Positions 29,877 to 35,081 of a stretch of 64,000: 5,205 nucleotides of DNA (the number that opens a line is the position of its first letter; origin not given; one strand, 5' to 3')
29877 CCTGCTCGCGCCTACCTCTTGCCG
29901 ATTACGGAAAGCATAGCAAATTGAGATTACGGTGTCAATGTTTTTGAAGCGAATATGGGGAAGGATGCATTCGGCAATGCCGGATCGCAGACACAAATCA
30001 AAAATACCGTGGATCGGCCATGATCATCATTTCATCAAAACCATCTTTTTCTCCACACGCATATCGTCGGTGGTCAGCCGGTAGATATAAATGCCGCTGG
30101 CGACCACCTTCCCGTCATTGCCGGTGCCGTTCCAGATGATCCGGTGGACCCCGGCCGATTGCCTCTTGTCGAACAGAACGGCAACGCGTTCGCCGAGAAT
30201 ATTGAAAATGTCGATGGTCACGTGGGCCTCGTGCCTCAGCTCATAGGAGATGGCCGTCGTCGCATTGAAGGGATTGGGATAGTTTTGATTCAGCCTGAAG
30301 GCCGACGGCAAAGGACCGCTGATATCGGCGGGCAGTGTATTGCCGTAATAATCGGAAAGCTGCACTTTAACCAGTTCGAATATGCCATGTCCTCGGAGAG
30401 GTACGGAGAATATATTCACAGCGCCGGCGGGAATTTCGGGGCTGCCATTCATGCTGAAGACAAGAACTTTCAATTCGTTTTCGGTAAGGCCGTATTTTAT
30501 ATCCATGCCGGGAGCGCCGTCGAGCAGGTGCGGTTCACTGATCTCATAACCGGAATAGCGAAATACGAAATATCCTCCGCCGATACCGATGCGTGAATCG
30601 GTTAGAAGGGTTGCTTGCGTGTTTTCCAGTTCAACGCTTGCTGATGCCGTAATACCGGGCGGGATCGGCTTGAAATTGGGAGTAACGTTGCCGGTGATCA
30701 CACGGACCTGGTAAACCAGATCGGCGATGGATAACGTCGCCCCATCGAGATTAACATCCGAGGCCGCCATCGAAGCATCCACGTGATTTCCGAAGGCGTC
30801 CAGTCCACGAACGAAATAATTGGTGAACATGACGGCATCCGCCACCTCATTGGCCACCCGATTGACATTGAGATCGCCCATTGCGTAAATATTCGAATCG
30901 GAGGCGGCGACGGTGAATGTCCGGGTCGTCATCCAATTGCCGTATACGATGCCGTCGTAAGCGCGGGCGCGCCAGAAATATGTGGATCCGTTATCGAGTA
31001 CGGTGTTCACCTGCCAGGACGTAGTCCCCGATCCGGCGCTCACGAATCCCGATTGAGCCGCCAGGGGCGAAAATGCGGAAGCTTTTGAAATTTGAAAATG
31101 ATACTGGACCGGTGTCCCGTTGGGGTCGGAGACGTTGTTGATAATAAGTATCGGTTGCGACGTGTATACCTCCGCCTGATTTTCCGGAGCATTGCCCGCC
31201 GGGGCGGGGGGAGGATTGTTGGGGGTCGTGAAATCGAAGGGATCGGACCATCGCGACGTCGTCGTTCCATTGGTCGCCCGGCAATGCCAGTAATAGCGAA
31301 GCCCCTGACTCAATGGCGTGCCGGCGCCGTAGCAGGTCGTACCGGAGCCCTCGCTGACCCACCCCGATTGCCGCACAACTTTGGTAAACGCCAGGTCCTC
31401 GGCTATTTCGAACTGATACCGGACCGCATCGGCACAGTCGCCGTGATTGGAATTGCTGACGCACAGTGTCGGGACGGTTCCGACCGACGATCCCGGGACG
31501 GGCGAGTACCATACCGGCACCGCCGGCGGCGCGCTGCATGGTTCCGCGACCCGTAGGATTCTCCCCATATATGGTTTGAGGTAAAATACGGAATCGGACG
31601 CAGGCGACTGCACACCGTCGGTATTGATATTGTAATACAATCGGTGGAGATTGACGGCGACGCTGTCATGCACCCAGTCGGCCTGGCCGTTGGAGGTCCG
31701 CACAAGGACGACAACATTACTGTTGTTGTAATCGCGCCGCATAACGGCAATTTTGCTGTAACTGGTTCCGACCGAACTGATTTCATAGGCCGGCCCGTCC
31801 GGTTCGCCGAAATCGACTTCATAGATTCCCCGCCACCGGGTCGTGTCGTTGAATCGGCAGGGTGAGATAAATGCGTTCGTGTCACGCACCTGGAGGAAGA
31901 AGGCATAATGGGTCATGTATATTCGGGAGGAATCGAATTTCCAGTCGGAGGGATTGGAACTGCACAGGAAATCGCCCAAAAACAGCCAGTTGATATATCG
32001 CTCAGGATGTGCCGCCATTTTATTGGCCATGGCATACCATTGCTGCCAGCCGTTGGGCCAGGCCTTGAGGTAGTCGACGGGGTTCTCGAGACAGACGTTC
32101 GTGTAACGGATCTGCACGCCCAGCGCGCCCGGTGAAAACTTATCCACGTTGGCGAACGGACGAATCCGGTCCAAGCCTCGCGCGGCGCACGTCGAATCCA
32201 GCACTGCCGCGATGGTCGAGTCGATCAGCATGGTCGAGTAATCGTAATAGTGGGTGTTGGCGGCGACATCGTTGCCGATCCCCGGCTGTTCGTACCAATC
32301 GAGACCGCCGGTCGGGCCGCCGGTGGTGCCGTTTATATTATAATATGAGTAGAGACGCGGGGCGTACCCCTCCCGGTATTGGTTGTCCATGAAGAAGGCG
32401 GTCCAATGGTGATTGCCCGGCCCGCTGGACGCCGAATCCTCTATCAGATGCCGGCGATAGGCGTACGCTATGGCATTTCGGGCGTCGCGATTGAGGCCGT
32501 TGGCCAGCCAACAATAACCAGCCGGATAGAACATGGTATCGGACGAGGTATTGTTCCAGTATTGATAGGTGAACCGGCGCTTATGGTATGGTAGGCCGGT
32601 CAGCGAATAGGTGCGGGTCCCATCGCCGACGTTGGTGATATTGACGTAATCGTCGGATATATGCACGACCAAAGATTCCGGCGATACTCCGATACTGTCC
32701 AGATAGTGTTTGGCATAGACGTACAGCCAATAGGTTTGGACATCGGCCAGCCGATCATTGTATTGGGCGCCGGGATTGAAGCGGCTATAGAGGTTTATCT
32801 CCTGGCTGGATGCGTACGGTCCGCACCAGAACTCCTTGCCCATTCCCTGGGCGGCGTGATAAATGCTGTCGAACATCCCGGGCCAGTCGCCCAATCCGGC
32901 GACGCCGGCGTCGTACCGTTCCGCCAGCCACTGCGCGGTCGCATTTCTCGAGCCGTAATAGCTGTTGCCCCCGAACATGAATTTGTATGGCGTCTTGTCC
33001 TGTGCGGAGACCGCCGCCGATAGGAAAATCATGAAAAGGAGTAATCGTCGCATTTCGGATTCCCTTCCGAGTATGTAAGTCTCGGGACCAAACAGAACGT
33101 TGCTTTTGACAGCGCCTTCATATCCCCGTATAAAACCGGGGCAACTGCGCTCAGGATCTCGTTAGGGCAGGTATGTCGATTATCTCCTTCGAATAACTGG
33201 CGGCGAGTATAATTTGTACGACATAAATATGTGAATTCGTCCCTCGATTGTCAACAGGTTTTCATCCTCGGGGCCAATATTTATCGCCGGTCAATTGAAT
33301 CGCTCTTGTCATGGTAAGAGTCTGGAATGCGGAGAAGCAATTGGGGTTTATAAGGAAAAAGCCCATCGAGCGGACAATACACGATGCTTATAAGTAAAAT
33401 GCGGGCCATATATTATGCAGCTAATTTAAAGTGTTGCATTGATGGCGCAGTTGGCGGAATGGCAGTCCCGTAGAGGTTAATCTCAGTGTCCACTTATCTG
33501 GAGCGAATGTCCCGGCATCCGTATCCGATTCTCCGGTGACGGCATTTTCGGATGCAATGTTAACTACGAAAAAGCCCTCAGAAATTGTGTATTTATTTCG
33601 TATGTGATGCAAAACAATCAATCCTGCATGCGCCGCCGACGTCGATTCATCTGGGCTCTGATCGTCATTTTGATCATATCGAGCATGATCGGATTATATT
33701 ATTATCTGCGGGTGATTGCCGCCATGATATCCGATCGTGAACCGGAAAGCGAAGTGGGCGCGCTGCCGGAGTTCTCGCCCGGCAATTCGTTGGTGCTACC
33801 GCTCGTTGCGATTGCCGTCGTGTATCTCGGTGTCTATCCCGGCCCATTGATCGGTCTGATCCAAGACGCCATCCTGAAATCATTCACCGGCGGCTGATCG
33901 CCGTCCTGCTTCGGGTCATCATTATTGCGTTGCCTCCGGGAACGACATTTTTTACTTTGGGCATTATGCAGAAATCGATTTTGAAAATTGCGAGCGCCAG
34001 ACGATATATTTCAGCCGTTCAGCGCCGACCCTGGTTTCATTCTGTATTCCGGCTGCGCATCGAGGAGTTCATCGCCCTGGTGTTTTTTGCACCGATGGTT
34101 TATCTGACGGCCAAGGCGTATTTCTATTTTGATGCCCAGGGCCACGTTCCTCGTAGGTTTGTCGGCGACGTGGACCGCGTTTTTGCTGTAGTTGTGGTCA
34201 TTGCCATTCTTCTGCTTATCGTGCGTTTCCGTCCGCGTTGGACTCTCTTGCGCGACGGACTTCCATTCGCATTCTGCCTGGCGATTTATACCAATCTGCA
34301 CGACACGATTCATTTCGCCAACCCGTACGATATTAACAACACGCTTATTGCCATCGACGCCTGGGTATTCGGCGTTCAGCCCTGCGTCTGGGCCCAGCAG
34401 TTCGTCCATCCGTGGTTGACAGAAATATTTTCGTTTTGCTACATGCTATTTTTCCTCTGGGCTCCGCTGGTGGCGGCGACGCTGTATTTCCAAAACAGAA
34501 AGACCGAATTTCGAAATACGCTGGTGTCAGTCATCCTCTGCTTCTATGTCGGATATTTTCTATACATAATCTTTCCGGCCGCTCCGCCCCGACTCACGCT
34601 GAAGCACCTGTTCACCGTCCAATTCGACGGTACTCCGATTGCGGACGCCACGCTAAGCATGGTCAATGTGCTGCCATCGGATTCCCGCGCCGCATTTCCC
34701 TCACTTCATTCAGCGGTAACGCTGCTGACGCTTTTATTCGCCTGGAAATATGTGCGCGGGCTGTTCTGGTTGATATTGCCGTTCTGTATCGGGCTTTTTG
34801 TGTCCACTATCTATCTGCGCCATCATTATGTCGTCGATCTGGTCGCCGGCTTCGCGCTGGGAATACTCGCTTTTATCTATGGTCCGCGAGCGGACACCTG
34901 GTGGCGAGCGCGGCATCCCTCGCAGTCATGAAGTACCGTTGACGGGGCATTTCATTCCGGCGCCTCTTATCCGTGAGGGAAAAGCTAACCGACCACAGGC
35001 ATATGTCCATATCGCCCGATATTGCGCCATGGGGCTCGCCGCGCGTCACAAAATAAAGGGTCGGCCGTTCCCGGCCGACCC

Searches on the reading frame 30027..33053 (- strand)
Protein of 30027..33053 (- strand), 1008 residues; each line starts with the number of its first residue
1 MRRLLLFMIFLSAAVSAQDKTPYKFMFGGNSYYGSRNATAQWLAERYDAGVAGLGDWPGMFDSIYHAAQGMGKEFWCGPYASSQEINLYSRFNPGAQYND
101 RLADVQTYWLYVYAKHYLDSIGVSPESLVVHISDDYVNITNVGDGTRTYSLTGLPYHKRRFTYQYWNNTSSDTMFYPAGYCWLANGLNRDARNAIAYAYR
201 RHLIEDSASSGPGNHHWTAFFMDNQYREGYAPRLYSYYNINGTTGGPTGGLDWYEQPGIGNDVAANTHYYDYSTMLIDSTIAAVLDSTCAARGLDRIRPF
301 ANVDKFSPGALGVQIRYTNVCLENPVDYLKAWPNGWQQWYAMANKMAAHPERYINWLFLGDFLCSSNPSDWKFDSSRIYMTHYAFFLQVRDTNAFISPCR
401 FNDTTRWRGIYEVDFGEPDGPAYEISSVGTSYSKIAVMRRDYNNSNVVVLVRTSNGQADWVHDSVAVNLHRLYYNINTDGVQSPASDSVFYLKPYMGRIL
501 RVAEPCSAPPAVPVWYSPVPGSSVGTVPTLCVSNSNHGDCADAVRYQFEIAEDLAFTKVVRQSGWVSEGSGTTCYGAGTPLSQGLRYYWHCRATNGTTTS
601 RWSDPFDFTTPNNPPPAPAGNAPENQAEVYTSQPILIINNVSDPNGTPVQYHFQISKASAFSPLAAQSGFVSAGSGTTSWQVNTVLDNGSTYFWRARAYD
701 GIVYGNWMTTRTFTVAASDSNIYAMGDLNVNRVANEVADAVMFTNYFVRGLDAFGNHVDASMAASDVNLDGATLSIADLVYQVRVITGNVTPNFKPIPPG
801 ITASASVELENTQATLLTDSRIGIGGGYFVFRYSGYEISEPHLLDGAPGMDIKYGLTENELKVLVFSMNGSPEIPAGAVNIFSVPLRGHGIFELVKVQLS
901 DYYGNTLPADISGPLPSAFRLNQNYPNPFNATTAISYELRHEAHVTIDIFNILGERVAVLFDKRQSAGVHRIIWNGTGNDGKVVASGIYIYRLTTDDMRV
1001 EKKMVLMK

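Call 44: search_protein_families(library=pfam, proteins=[window:30027-33053:-], max_evalue=0.00001)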
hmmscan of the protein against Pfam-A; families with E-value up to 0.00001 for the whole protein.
window:30027-33053:- (1008 aa): 3 families
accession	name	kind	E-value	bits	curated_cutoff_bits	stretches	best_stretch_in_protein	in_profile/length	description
PF13860.13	FlgD_ig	-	7.6e-09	35.9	27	1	932-995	9-75/79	FlgD Ig-like domain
PF25788.1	Ig_Rha78A_N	-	3.2e-07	31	27.4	0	544-610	36-101/105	Rha78A-like, N-terminal immunoglobulin domain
PF18962.6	Por_Secre_tail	-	5.8e-06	27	27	0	925-1005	2-74/75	Secretion system C-terminal sorting domain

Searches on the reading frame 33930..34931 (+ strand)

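Call 44: search_protein_families(library=pfam, proteins=[window:33930-34931:+], max_evalue=0.00001)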
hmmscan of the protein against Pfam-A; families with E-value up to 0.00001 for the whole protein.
window:33930-34931:+ (333 aa): 2 families
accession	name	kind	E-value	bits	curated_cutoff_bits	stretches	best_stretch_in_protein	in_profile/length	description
PF14378.12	PAP2_3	-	7.3e-24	85.1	27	1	138-315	2-188/190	PAP2 superfamily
PF01569.27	PAP2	-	3.3e-10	40.3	27.2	1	253-317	48-120/130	PAP2 superfamily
